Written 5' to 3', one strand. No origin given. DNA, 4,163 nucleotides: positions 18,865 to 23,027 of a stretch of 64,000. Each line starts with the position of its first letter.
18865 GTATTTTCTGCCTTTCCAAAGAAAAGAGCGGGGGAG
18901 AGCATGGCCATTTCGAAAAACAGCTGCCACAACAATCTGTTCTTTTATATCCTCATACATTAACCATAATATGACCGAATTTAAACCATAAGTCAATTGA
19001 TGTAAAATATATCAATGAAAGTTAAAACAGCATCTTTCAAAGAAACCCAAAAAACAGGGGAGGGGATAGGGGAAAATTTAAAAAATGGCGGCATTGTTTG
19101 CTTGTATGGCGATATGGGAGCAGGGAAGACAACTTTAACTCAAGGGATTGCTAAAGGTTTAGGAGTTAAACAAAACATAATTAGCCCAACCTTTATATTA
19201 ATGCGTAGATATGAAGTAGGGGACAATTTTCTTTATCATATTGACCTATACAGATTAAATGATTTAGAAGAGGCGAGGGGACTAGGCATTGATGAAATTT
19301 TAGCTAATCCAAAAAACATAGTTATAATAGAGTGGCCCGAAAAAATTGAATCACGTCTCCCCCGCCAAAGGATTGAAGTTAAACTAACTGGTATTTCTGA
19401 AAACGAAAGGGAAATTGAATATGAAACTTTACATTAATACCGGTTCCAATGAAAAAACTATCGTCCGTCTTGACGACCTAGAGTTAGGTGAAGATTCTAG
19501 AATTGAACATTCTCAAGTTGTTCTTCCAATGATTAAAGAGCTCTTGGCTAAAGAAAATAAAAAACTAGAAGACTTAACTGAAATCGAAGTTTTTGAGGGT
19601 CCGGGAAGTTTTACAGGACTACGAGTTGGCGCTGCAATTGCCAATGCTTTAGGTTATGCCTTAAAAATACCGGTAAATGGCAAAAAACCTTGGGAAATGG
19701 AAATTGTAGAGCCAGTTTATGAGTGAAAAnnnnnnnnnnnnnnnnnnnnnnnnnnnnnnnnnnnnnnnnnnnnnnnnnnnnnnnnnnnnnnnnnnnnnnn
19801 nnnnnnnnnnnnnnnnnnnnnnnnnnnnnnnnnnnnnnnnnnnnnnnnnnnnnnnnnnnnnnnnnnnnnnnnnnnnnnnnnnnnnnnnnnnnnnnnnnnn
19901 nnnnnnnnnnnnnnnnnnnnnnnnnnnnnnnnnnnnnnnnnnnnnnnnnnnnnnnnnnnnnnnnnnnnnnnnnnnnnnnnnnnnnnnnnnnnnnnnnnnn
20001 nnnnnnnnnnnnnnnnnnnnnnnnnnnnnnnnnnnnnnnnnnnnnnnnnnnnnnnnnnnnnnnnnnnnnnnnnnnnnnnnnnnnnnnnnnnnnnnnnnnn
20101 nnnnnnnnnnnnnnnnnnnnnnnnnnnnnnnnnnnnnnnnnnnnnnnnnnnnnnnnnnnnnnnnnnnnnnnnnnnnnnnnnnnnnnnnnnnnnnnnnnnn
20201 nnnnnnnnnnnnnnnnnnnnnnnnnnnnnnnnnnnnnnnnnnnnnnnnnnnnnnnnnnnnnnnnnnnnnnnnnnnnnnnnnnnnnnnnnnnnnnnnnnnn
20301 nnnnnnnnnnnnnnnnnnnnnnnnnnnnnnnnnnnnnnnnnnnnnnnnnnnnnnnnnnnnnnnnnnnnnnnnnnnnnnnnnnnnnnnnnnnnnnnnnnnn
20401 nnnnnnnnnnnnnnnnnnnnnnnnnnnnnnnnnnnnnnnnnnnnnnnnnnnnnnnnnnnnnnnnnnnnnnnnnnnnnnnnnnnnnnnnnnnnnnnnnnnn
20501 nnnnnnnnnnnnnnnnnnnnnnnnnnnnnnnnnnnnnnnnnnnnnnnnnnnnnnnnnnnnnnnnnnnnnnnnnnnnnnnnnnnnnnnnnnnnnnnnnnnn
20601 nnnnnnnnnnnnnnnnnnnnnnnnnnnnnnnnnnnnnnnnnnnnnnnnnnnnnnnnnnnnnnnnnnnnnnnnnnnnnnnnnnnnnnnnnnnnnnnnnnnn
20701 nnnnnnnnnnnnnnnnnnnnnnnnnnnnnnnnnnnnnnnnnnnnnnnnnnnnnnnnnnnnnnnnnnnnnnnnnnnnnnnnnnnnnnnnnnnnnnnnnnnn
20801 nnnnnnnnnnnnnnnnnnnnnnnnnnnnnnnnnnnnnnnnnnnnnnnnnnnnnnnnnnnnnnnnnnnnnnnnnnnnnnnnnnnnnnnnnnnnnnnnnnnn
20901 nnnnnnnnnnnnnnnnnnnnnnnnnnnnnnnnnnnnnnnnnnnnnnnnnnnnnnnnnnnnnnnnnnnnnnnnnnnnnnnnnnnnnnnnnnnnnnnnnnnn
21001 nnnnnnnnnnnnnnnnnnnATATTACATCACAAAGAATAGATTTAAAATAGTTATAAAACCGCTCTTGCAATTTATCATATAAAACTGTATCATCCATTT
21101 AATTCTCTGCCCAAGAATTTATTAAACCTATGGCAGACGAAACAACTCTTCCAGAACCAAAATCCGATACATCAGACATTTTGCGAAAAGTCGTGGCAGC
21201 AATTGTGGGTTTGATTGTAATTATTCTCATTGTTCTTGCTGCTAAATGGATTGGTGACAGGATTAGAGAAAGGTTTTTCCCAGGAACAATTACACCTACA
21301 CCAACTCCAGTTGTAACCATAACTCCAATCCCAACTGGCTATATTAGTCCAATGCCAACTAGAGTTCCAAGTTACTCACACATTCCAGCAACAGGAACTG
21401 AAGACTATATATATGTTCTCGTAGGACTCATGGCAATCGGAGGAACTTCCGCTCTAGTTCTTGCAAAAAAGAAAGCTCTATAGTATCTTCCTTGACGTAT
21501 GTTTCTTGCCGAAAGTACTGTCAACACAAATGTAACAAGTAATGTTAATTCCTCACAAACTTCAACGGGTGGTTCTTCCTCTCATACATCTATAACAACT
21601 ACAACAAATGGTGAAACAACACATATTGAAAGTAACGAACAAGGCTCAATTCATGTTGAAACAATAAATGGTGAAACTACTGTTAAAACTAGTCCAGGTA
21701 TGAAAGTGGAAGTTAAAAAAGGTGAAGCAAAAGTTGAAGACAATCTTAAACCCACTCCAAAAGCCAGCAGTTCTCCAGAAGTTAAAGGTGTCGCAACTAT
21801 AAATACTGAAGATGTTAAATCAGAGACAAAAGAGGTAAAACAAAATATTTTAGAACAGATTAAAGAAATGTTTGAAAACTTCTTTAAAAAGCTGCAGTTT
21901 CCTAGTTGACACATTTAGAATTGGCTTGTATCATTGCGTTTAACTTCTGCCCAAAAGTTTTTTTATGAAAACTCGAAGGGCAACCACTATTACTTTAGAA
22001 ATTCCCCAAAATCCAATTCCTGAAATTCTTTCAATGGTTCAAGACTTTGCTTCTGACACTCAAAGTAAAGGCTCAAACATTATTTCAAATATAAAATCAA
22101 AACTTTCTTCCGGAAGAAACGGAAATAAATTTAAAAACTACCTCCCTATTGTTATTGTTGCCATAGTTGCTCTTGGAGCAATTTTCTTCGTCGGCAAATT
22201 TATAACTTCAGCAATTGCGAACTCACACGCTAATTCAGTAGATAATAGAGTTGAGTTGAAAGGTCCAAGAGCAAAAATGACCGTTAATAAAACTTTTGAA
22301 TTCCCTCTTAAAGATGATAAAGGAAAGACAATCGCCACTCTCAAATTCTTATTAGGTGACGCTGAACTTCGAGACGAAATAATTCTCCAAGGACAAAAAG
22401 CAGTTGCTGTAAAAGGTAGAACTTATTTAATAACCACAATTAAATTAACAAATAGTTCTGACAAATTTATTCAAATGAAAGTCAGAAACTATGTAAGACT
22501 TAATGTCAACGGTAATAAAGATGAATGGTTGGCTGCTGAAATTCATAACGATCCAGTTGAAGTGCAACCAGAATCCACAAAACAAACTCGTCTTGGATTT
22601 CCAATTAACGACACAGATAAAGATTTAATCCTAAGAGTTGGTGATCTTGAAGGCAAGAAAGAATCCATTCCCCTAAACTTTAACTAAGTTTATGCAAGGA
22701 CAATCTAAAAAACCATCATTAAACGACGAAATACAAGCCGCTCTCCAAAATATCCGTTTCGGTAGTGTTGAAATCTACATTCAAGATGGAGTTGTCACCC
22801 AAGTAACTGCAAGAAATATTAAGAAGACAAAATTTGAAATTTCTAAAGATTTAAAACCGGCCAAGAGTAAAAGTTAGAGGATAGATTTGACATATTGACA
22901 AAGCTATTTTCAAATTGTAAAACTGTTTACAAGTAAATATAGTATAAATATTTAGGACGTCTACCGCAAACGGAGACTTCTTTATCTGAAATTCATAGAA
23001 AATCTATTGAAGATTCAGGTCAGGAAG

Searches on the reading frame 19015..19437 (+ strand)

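Call 51: search_protein_families(library=pfam, proteins=[window:19015-19437:+], max_evalue=0.01)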
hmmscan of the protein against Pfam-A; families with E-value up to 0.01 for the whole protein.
window:19015-19437:+ (140 aa): 5 families
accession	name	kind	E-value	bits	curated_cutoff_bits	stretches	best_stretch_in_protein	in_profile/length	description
PF02367.23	TsaE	-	3.2e-39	134.2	26.6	1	6-134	2-128/128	Threonylcarbamoyl adenosine biosynthesis protein TsaE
PF13476.12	AAA_23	-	0.0047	18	27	1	24-58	18-52/201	AAA domain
PF00004.35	AAA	-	0.0055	17.6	21.2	1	28-53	1-26/131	ATPase family associated with various cellular activities (AAA)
PF13191.12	AAA_16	-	0.0067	17.4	32.6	1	25-51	24-50/167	AAA ATPase domain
PF05729.18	NACHT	-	0.0092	16.3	26.7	0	27-53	2-28/167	NACHT domain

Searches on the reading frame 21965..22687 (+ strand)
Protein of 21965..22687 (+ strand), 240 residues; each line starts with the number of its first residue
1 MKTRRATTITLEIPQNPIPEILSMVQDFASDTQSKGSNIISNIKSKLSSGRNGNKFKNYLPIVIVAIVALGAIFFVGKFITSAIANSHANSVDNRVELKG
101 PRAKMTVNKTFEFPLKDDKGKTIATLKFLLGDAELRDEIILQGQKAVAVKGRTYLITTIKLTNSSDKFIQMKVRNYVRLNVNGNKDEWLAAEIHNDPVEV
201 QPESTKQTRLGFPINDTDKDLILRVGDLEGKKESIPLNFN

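Call 3: search_protein_families(library=pfam, proteins=[window:21965-22687:+], max_evalue=1)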
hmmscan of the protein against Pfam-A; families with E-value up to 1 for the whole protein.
window:21965-22687:+ (240 aa): 3 families
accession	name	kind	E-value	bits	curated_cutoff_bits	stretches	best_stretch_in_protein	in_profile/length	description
PF16729.10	DUF5067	-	0.031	14.7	27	1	148-226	38-125/126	Domain of unknown function (DUF5067)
PF17115.11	Toast_rack_N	-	0.046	14.4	22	1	178-209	16-47/92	N-terminal domain of toast_rack, DUF2154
PF19838.5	LptD_2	-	0.047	12.8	22.5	1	35-192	132-291/464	LptD protein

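Call 4: search_protein_families(library=ncbifam, proteins=[window:21965-22687:+], max_evalue=1)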
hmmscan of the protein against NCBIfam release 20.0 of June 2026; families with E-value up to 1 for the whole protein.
window:21965-22687:+ (240 aa): 2 families
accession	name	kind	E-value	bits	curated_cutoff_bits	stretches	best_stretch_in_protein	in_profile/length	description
NF041534.1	rodZ_Strepcoccus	equivalog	0.046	12.9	375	1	45-91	91-137/275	cytoskeleton protein RodZ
TIGR03122.1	one_C_dehyd_C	equivalog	0.091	12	130.65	1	135-202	58-125/260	formylmethanofuran dehydrogenase subunit C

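Call 77: search_protein_families(library=phrogs, proteins=[window:21965-22687:+], max_evalue=0.01)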
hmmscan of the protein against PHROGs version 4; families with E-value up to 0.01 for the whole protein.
window:21965-22687:+ (240 aa): 1 family
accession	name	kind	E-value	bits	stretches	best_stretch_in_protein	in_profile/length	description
phrog_730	-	unknown function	0.0093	17.1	0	8-43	18-53/76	-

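Call 107: search_solved_structures(query=window:21965-22687:+, max_evalue=1)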
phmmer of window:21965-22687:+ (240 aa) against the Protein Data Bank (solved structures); distinct sequences matched with E-value up to 1: 0.

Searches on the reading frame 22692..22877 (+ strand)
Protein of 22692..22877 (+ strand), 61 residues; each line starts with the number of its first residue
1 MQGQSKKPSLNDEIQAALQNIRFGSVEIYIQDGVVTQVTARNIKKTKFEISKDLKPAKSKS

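Call 51: search_protein_families(library=pfam, proteins=[window:22692-22877:+], max_evalue=0.01)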
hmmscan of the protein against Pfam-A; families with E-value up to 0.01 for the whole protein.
window:22692-22877:+ (61 aa): 1 family
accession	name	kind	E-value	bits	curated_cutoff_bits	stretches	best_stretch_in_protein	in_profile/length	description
PF10055.14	DUF2292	-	4e-10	39.5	22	1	12-38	3-29/37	Uncharacterized small protein (DUF2292)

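Call 77: search_protein_families(library=phrogs, proteins=[window:22692-22877:+], max_evalue=0.01)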
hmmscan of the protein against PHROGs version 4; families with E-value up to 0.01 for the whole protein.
window:22692-22877:+ (61 aa): 0 families

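Call 108: search_solved_structures(query=window:22692-22877:+, max_evalue=1)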
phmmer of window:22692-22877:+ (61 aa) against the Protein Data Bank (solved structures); distinct sequences matched with E-value up to 1: 0.
